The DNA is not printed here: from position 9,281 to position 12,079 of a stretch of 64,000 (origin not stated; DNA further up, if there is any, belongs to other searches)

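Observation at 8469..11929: Secreted PGRP-type amidase with four-fold C-terminal repeat array adjacent to a membrane-anchored CAP-domain protein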

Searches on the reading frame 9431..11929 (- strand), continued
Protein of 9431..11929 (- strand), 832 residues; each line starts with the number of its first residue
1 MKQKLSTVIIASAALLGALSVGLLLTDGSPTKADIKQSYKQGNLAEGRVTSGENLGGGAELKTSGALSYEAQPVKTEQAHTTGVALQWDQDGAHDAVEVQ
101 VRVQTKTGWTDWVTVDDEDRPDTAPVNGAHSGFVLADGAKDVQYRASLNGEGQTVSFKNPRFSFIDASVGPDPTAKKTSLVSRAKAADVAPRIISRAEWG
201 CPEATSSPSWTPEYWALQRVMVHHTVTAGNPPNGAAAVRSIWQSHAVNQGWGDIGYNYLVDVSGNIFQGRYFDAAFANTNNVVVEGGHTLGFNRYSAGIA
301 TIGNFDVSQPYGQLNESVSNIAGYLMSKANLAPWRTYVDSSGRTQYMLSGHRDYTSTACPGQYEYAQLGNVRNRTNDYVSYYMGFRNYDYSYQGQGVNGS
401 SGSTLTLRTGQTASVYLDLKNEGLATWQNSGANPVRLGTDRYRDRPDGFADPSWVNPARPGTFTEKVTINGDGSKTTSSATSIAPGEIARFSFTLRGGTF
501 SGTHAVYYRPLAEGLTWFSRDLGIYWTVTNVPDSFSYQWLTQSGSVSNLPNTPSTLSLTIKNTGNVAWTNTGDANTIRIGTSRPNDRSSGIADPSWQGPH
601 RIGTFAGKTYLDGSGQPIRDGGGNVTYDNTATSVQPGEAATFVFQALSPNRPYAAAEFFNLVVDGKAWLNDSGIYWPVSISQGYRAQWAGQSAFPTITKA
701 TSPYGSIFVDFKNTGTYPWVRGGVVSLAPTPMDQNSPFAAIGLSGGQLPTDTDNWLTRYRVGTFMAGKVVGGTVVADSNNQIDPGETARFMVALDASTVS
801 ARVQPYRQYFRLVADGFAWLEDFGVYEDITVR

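Call 54: find_encoding_contigs(protein=P0053, flank=7000, max_places=1)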
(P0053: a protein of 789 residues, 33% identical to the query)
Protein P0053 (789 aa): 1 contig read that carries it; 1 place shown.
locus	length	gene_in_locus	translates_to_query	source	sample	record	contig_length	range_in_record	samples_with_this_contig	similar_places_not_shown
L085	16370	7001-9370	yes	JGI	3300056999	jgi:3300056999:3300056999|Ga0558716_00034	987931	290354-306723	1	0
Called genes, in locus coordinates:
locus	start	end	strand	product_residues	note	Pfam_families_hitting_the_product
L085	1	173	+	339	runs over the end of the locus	PF00535:Glycos_transf_2, PF10111:Glyco_tranf_2_2 (weak)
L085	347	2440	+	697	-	-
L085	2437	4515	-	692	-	PF16158:N_BRCA1_IG (weak)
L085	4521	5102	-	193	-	-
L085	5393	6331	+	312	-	PF01073:3Beta_HSD, PF01370:Epimerase, PF02719:Polysacc_synt_2 (faint), PF04321:RmlD_sub_bind, PF07993:NAD_binding_4 (faint), PF16363:GDP_Man_Dehyd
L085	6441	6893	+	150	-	PF01467:CTP_transf_like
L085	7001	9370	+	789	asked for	PF01453:B_lectin (faint), PF01510:Amidase_2, PF16158:N_BRCA1_IG (faint)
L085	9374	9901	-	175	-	PF00293:NUDIX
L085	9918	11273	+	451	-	PF03721:UDPG_MGDP_dh_N, PF03446:NAD_binding_2 (faint), PF00984:UDPG_MGDP_dh, PF03720:UDPG_MGDP_dh_C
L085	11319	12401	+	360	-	PF00881:Nitroreductase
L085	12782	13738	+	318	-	PF03706:LPG_synthase_TM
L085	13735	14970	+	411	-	PF04230:PS_pyruv_trans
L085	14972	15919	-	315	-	PF00535:Glycos_transf_2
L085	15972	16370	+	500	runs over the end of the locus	-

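Call 66: find_encoding_contigs(protein=P0085, flank=7000, max_places=1)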
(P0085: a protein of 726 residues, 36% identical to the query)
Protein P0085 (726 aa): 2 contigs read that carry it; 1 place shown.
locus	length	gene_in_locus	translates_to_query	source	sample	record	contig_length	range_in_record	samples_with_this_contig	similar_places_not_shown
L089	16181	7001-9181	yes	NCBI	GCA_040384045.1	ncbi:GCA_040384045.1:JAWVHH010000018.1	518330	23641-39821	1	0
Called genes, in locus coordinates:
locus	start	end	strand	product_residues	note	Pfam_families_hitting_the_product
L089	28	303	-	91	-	PF07866:DUF1653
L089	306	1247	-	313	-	PF00535:Glycos_transf_2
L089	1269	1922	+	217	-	PF13489:Methyltransf_23, PF13847:Methyltransf_31, PF08241:Methyltransf_11, PF08242:Methyltransf_12, PF13649:Methyltransf_25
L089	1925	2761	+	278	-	-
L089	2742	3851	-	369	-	PF13439:Glyco_transf_4, PF20706:GT4-conflict, PF00534:Glycos_transf_1, PF13692:Glyco_trans_1_4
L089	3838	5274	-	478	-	PF13727:CoA_binding_3 (weak), PF02397:Bac_transf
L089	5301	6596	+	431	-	PF04932:Wzy_C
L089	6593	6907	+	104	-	PF01726:LexA_DNA_bind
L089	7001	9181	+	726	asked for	PF01510:Amidase_2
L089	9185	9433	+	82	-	-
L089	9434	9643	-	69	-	-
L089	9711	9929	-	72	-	PF07866:DUF1653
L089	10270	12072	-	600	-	PF19614:DUF6119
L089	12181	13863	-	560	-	PF09491:RE_AlwI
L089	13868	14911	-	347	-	PF02086:MethyltransfD12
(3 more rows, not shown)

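Call 67: find_encoding_contigs(protein=P0029, flank=7000, max_places=1)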
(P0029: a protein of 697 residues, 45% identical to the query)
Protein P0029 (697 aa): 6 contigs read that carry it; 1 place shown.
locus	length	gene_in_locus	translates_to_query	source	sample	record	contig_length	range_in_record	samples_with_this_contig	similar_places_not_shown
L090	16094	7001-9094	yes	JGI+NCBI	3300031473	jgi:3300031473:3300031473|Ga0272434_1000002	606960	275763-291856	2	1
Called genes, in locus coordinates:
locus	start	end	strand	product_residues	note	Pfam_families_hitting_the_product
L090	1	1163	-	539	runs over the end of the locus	PF13185:GAF_2 (weak), PF13492:GAF_3, PF00989:PAS, PF08448:PAS_4, PF13426:PAS_9, PF00512:HisKA, PF02518:HATPase_c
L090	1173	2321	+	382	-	PF05651:Diacid_rec, PF17853:GGDEF_2, PF13556:HTH_30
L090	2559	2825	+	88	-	-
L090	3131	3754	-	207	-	PF18921:Cyanophycin_syn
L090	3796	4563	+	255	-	-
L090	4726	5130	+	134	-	PF04977:DivIC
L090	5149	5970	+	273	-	PF00480:ROK, PF02685:Glucokinase (faint)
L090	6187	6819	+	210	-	PF03358:FMN_red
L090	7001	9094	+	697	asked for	PF01510:Amidase_2, PF18885:DUF5648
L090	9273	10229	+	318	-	PF02674:Colicin_V, PF00188:CAP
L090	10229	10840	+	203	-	PF00485:PRK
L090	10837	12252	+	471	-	PF01171:ATP_bind_3, PF11734:TilS_C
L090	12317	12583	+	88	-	PF01402:RHH_1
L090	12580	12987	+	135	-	PF13470:PIN_3, PF01850:PIN (weak)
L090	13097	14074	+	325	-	-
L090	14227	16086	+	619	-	PF06480:FtsH_ext (weak), PF00004:AAA, PF07728:AAA_5 (weak), PF17862:AAA_lid_3, PF01434:Peptidase_M41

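Call 75: list_cluster_members(proteins=[P0001, P0266, P0002])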
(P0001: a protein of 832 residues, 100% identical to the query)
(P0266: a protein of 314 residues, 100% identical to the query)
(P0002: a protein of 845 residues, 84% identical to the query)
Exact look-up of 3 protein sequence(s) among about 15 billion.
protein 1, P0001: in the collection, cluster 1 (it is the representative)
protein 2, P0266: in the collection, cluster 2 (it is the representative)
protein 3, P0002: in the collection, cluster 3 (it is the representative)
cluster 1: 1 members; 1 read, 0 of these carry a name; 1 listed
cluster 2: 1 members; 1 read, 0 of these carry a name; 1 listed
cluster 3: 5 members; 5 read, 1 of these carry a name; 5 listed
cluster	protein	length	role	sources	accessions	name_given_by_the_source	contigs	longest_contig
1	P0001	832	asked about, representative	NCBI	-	-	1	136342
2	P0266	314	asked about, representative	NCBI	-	-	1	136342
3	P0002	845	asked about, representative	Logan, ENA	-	-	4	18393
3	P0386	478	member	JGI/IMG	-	hypothetical protein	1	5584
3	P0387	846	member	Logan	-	-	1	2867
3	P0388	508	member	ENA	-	-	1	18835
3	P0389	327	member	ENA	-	-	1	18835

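Call 80: search_protein_families(library=phrogs, proteins=[window:9431-11929:-], max_evalue=0.001)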
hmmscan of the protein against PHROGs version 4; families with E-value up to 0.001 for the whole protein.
window:9431-11929:- (832 aa): 4 families
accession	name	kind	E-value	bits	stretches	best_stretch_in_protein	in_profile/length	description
phrog_1493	-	lysis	6.5e-19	69.4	1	189-461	8-200/394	endolysin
phrog_822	-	lysis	5.4e-12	46.9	1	218-376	25-161/215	amidase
phrog_35436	-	lysis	1.4e-07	32.1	1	233-363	30-137/266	amidase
phrog_7698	-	lysis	4.4e-05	24.4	1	328-377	124-155/316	endolysin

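Call 81: search_dna_similar(query=window:9431-11929:-, collection=phages, mode=protein, max_rows=10)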
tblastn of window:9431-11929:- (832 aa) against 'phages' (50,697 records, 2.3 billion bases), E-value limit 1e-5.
Records with a match: 54; places in all: 54; records where one place covers at least 80% of the query: 0.
Best place of each record, by identity: <60% 54.
By first word of the organism name: Streptomyces 43; Clostridium 4; Bacteriophage 2; Paracoccus 2; Microcystis 1; Roseobacter 1; Bacillus 1.
By host as written in the record: Streptomyces griseus ATCC 10137 12; Streptomyces scabiei RL-34 7; Streptomyces sp. 5; Streptomyces venezuelae ATCC 10712 5; Clostridium tetani ATCC 453 4; Streptomyces xanthochromogenes NRRL B-5410 3; - 2; Streptomyces coelicolor A3(2) 2; and 11 more.
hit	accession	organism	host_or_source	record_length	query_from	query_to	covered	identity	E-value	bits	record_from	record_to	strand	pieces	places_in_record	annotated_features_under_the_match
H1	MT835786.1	Bacteriophage sp.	human fecal samples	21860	73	415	41%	26.6%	3e-20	102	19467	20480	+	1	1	record has no annotation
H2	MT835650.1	Bacteriophage sp.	human fecal samples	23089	82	405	39%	26.6%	2e-16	91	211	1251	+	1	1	record has no annotation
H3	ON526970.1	Streptomyces phage BroPlease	Streptomyces griseus ATCC 10137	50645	145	370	27%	28.0%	9e-6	56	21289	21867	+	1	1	27: endolysin | 26: hypothetical protein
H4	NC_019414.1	Streptomyces phage R4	Streptomyces coelicolor A3(2)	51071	165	366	24%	30.1%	9e-7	59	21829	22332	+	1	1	endolysin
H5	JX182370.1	Streptomyces phage R4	Streptomyces coelicolor A3(2)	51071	165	366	24%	30.1%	9e-7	59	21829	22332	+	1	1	endolysin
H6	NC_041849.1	Streptomyces phage phiELB20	Streptomyces sp.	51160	165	366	24%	30.1%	9e-7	59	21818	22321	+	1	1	endolysin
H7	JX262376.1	Streptomyces phage phiELB20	Streptomyces sp.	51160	165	366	24%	30.1%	9e-7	59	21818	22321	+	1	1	hypothetical protein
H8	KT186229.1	Streptomyces phage Verse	Streptomyces venezuelae ATCC 10712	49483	159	366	25%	28.9%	1e-8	66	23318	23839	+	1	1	endolysin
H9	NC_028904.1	Streptomyces phage Amela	Streptomyces venezuelae ATCC 10712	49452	159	366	25%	28.9%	1e-8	65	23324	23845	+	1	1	endolysin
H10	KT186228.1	Streptomyces phage Amela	Streptomyces venezuelae ATCC 10712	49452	159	366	25%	28.9%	1e-8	65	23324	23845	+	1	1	endolysin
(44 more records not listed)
